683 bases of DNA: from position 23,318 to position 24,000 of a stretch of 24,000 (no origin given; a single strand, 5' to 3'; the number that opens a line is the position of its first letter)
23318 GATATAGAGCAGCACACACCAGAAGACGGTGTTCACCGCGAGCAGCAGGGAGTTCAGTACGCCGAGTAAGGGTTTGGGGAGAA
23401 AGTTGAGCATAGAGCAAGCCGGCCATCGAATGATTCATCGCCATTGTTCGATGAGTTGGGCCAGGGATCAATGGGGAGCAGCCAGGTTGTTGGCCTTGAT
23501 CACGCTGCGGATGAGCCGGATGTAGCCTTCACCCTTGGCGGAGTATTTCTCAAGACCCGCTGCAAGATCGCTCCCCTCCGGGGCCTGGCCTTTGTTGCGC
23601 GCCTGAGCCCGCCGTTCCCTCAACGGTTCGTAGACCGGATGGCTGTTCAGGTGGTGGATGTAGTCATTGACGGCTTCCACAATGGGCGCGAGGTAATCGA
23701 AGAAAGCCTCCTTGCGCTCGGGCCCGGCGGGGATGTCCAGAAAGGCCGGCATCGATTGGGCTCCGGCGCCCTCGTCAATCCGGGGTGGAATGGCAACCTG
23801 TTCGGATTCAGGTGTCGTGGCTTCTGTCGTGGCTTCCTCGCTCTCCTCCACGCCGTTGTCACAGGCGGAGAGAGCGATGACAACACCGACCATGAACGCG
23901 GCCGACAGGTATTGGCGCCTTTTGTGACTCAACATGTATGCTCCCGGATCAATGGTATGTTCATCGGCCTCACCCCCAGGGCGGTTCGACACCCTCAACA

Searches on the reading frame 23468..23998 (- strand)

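Call 8: search_protein_families(library=ncbifam, max_evalue=0.1, proteins=[window:23468-23998:-])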
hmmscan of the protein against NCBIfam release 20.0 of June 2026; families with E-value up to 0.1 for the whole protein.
window:23468-23998:- (176 aa): 1 family
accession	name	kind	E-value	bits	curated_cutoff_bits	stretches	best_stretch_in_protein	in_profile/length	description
NF007681.0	PRK10356.1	equivalog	1.9e-11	43.7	193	1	106-170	202-266/274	protein bax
